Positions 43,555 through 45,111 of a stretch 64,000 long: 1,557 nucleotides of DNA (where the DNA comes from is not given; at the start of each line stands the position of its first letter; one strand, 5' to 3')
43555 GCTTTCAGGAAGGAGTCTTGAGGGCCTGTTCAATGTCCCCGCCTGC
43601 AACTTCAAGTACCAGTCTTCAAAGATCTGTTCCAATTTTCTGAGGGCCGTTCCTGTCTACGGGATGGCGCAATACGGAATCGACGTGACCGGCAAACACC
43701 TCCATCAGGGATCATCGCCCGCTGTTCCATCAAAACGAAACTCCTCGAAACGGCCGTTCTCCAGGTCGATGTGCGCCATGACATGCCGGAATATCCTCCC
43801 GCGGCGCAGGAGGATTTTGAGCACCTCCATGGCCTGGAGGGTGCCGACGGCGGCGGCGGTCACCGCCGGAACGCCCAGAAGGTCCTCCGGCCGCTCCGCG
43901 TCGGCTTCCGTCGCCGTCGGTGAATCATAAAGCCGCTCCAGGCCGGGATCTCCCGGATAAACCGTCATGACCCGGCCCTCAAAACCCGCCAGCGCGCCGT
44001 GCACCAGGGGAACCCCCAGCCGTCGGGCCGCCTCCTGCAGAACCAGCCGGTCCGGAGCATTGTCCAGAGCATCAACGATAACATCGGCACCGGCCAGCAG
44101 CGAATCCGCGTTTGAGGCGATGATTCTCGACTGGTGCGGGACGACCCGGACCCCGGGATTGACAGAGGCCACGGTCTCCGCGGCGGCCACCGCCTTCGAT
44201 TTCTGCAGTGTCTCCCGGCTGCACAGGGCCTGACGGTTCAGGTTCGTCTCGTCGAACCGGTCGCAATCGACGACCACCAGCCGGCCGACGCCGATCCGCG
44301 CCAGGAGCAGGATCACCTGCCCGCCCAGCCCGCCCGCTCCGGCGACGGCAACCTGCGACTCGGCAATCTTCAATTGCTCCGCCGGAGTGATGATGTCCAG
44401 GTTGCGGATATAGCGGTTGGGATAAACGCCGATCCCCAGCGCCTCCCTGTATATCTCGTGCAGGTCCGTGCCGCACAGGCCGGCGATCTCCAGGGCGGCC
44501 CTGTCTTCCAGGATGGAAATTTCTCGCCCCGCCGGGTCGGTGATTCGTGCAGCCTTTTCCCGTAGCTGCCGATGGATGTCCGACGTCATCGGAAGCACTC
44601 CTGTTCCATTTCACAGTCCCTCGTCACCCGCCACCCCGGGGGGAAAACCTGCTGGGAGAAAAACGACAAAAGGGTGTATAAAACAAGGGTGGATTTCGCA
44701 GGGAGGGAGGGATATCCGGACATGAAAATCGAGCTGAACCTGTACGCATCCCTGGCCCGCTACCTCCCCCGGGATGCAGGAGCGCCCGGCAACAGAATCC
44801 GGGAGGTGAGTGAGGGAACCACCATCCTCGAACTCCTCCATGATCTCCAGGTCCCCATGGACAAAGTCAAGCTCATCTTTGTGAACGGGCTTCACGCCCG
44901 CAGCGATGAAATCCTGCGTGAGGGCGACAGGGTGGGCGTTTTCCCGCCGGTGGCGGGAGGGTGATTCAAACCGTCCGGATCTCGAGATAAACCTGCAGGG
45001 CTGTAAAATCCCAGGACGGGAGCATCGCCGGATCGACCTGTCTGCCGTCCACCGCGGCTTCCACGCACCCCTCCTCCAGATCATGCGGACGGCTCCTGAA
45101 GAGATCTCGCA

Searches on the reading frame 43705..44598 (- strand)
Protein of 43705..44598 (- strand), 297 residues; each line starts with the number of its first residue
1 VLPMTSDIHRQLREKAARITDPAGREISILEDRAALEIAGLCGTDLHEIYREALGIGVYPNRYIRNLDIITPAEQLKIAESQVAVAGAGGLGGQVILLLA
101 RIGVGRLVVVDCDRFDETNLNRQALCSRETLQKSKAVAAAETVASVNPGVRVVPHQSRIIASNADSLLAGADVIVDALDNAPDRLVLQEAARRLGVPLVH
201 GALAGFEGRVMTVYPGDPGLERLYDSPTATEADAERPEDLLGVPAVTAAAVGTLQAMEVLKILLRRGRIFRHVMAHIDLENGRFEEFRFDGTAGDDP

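Call 104: search_protein_families(library=padloc, proteins=[window:43705-44598:-], max_evalue=0.001)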
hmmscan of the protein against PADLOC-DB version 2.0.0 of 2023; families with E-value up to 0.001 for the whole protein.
window:43705-44598:- (297 aa): 30 families (the best 25 are shown)
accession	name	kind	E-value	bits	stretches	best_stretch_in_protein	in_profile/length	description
PDLC00847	E1-E2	-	2.8e-18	63.6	1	78-213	284-421/523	E1-E2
PDLC00836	E1-E2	-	3.7e-17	60.1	1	74-196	335-459/602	E1-E2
PDLC00829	E1-E2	-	6.8e-17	59.7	1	64-200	157-292/426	E1-E2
PDLC00856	E1-E2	-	2.4e-16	57.3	1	79-201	321-445/573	E1-E2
PDLC00855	E1-E2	-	1e-15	55.8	1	72-202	294-430/579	E1-E2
PDLC00828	E1-E2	-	6.7e-15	53.3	1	65-199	162-295/431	E1-E2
PDLC00832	E1-E2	-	4.6e-14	49.5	1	76-175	334-434/588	E1-E2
PDLC00848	E1-E2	-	5e-14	49.5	1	77-177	371-472/607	E1-E2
PDLC00844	E1-E2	-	2.1e-13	47.8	1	75-211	271-407/489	E1-E2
PDLC00837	E1-E2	-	2.4e-13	47.7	1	77-192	322-442/593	E1-E2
PDLC00840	E1-E2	-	3.3e-12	44.2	1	80-197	213-332/458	E1-E2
PDLC00842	E1-E2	-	4.4e-12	43.5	1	75-178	300-403/549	E1-E2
PDLC00839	E1-E2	-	5.4e-12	42.7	1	77-178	367-469/602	E1-E2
PDLC00854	E1-E2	-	2.6e-11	41.1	1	74-180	355-464/605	E1-E2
PDLC00843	E1-E2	-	5.3e-11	39.7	1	76-183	314-420/575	E1-E2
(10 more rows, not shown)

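Call 106: search_protein_families(library=ncbifam, proteins=[window:43705-44598:-], max_evalue=0.00001)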
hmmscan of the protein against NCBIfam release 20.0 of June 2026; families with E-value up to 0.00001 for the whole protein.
window:43705-44598:- (297 aa): 23 families
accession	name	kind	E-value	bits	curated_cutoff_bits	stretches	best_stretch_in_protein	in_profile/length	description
NF006444.0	PRK08762.1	equivalog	1.3e-47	162.3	449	1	61-289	126-358/387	molybdopterin-synthase adenylyltransferase MoeB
NF047750.1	SAMPActivE1UbaA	equivalog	4e-42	144.4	450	1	62-288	12-238/270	SAMP-activating enzyme E1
NF006204.0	PRK08328.1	equivalog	5.5e-39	134.1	339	1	61-285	8-227/231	hypothetical protein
TIGR02356.1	adenyl_thiF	equivalog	1.1e-38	132.7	275.25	1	67-263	8-203/203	thiazole biosynthesis adenylyltransferase ThiF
NF004281.0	PRK05690.1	subfamily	5.2e-37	127.4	266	1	64-289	14-239/250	molybdopterin-synthase adenylyltransferase MoeB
NF006077.0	PRK08223.1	equivalog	2.1e-36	125.4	266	1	59-231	7-181/296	hypothetical protein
NF005902.0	PRK07878.1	equivalog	1.9e-30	106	647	1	62-264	22-229/392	adenylyltransferase/sulfurtransferase MoeZ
NF009123.0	PRK12475.1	subfamily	3.1e-30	105.6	510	1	68-290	12-233/338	MoeB/ThiF family adenylyltransferase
NF005646.0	PRK07411.1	equivalog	4e-29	101.9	633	1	74-273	32-230/390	molybdopterin-synthase adenylyltransferase MoeB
NF006395.0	PRK08644.1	equivalog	4.6e-29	101.6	159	1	70-206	20-158/215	sulfur carrier protein ThiS adenylyltransferase ThiF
NF004111.0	PRK05600.1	equivalog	1.4e-28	100.1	437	1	71-288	32-251/371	ThiF family adenylyltransferase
TIGR02355.1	moeB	equivalog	7.9e-26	90.9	376.55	1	64-271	11-213/240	molybdopterin-synthase adenylyltransferase MoeB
TIGR02354.1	thiF_fam2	equivalog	1.8e-23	83.5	152.2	1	77-190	18-130/200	thiamine biosynthesis protein ThiF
NF011424.0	PRK14851.1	subfamily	1.8e-22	79.2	1170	1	62-220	25-185/679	hypothetical protein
NF011425.0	PRK14852.1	equivalog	9.6e-18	63.5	1337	1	63-219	315-473/989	hypothetical protein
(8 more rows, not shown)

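Call 109: search_protein_families(library=pfam, proteins=[window:43705-44598:-], max_evalue=0.01)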
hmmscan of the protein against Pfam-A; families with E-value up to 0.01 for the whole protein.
window:43705-44598:- (297 aa): 1 family
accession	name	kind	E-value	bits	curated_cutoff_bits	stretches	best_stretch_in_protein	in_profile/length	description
PF00899.27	ThiF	-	1.9e-53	181.5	28.1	1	65-289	3-229/238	ThiF family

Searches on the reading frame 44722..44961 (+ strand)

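Call 109: search_protein_families(library=pfam, proteins=[window:44722-44961:+], max_evalue=0.01)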
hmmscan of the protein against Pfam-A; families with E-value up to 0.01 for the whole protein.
seq(80 aa): 2 families
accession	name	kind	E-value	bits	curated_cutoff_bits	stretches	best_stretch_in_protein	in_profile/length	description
PF02597.26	ThiS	-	2.4e-12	47.7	22.5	1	24-80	13-76/76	ThiS family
PF14451.12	Ub-Mut7C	-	2.2e-09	37.5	23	1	2-76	3-76/81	Mut7-C ubiquitin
